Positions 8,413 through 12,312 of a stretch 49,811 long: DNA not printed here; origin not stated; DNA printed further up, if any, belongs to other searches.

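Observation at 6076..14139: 2,687-aa giant ORF: candidate virion-delivered polyvalent protein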

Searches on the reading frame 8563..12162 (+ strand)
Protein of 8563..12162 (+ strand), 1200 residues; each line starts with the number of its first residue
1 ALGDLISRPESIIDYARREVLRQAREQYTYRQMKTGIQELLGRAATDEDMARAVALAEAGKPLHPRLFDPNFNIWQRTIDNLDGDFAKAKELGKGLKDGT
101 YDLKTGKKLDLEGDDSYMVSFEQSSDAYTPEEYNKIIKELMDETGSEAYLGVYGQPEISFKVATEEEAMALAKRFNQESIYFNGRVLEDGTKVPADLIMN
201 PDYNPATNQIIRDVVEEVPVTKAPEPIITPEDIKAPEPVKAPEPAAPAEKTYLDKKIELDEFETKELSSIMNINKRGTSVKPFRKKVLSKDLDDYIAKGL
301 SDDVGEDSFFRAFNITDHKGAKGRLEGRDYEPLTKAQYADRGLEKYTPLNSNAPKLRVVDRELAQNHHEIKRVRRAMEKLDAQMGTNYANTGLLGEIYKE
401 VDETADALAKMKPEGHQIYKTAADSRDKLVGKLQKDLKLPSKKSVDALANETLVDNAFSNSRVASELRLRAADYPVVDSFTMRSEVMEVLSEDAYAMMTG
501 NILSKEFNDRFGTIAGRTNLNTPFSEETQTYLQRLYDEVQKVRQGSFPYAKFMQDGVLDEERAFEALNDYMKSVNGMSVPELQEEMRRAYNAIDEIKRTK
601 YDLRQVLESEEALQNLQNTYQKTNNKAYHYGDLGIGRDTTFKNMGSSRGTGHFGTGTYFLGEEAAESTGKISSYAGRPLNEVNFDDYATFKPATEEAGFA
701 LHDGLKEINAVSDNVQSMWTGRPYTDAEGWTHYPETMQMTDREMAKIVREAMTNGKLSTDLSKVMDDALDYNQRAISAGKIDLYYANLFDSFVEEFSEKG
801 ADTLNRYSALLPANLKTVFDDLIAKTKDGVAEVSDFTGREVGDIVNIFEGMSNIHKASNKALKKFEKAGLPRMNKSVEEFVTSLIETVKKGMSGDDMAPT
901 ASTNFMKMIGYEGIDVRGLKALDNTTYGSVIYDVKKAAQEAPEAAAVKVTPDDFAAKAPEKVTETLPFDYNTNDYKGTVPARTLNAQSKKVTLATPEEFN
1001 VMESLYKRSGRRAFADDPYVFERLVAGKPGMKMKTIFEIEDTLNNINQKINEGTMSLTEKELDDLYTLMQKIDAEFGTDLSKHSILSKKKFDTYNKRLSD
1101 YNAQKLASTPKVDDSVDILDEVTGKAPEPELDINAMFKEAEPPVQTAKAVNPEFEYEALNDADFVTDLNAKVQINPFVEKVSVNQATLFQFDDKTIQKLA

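Call 80: predict_structure(alignment_id=A11)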
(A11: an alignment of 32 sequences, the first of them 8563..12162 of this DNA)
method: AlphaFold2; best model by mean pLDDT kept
length: 1200 residues; sequences in the alignment: 32
mean_pLDDT: 56.9   pTM: 0.45
mean pLDDT of the five models: 56.9, 53.6, 53.6, 53.3, 52.3
residues with pLDDT >= 90: 89; 70-90: 216; 50-70: 417; < 50: 478
segments of 3 or more residues with pLDDT < 50: 1-10, 23-28, 65-67, 69-81, 109-116, 123-126, 149-157, 190-230, 233-333, 344-362, 413-416, 448-490, 499-522, 551-558, 647-650, 735-742, 755-769, 771-777, 779-783, 967-976, 1015-1019, 1021-1031, 1079-1086, 1108-1160, 1171-1189
pLDDT, mean of each block of 10 residues (from residue 1): 43 56 46 69 76 67 51 40 56 55 50 50 55 69 58 46 77 69 57 31 32 33 37 40 34 39 38 29 32 37 33 30 35 54 39 34 56 64 57 67 69 49 67 69 54 34 33 30 41 49 40 40 60 70 54 47 60 61 66 60 53 61 81 71 58 87 68 83 95 97 93 86 63 47 51 45 44 47 49 55 72 77 69 64 82 88 93 76 85 79 93 96 93 88 54 54 51 45 58 62 59 50 43 63 73 68 79 64 47 67 57 33 33 32 28 33 53 35 44 63
secondary structure, 60 per line:
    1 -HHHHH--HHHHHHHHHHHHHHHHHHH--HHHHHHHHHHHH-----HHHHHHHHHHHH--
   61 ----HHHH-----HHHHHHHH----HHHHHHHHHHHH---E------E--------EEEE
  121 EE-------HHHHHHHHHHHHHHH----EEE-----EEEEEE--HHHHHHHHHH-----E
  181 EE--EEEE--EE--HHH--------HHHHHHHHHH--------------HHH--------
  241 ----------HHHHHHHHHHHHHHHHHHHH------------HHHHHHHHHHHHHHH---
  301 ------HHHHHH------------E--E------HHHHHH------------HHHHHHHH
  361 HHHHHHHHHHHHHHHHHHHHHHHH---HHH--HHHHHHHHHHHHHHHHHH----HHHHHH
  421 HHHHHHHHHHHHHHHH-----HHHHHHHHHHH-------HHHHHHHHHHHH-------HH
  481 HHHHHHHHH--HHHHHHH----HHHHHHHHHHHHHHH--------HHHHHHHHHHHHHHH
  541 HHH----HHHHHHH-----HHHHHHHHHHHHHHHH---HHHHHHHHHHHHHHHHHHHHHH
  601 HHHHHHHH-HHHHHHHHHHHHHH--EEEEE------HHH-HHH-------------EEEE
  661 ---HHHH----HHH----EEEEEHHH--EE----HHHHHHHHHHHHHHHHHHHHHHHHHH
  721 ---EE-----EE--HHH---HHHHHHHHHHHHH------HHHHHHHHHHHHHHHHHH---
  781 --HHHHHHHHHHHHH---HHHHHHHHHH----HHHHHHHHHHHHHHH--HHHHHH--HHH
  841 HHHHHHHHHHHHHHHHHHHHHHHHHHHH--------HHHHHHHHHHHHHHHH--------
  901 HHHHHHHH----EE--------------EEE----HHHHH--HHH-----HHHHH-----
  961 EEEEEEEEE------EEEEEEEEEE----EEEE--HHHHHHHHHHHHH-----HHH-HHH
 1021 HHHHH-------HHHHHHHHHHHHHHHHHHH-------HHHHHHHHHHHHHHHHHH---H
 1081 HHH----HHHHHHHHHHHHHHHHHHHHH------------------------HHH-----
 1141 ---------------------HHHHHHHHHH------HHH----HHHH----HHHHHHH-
elements in order (helices of 4 or more, strands of 3 or more residues): H2-6 H9-27 H30-41 H47-58 H65-68 H74-81 H86-97 E117-122 H130-144 E149-151 E157-162 H165-174 E180-182 E185-188 H206-215 H251-270 H283-297 H307-312 H335-340 H353-384 H393-410 H415-436 H442-452 H460-471 H479-489 H492-498 H503-517 H526-543 H548-554 H560-575 H579-608 H610-623 E626-630 E657-660 H664-667 E679-683 H695-720 H741-753 H760-777 H783-795 H799-808 H813-827 H830-835 H838-868 H877-892 H901-908 E929-931 H936-940 H951-955 E961-969 E976-985 E990-993 H996-1008 H1018-1025 H1033-1051 H1059-1076 H1080-1083 H1088-1108 H1162-1171 H1185-1188 H1193-1199

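Call 82: fold_search(model_id=the predicted structure, library=pdb)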
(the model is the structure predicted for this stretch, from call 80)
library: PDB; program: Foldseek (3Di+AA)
matches with E <= 10: 320; with E <= 0.001: 0
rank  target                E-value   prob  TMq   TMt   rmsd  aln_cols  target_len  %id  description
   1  7ock_A                7.1e-01  0.75  0.06  0.33   9.3       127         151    9  MAT in complex with SAMH (released 2021-07-21)
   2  2vbw_A                7.1e-01  0.28  0.06  0.28  14.1       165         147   11  Feast or famine regulatory protein (Rv3291c)from M. tuberculosis complexed with L-Phenylalanine (released 2007-11-06)
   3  9k2v_A                7.1e-01  0.06  0.06  0.08  33.3       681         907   11  Cyanophage A4 pre-ejectosome (released 2025-04-09)
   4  6wxp_A                8.2e-01  0.47  0.05  0.23  11.9       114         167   15  De novo TIM barrel-ferredoxin fold fusion homodimer with 4-glutamate centre TFD-EE (released 2020-11-25)
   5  6wxp_B                8.2e-01  0.35  0.04  0.22  12.3       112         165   13  De novo TIM barrel-ferredoxin fold fusion homodimer with 4-glutamate centre TFD-EE (released 2020-11-25)
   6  3i4p                  9.0e-01  0.30  0.06  0.32  15.4       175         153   16  Crystal structure of AsnC family transcriptional regulator from Agrobacterium tumefaciens (released 2009-07-28)
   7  7ock_L                9.4e-01  0.57  0.05  0.24   6.3        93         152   12  MAT in complex with SAMH (released 2021-07-21)
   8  2dbb_A                9.9e-01  0.25  0.06  0.31  13.1       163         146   15  Crystal structure of PH0061 (released 2006-06-15)
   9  3ofh_A                1.0e+00  0.69  0.05  0.46   6.4        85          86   13  Structured Domain of Mus musculus Mesd (released 2011-03-02)
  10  9quo                  1.0e+00  0.38  0.05  0.24  13.2       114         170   15  Co(II)-bound de novo protein scaffold TFD-EH T87E (released 2025-11-19)
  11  6gjc_A                1.1e+00  0.66  0.05  0.02   8.9       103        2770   14  Structure of Mycobacterium tuberculosis Fatty Acid Synthase - I (released 2018-09-05)
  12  9qul                  1.1e+00  0.38  0.05  0.24  13.2       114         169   15  Zn(II)-bound de novo protein scaffold TFD-EH T87E (released 2025-11-19)
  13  6zv9_A                1.1e+00  0.44  0.04  0.23   4.7        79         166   19  Terbium(III)-bound de novo TIM barrel-ferredoxin fold fusion dimer with 4-glutamate binding site and tryptophan antenn (released 2020-11-25)
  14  9b7j_q                1.1e+00  0.06  0.04  0.11  39.9       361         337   13  Cryo-EM structure of human dynactin complex bound to Chlamydia effector Dre1 (released 2025-04-16)
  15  6wxo_B                1.2e+00  0.30  0.04  0.22  13.0       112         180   15  De novo TIM barrel-ferredoxin fold fusion homodimer with 2-histidine 2-glutamate centre TFD-HE (released 2020-11-25)
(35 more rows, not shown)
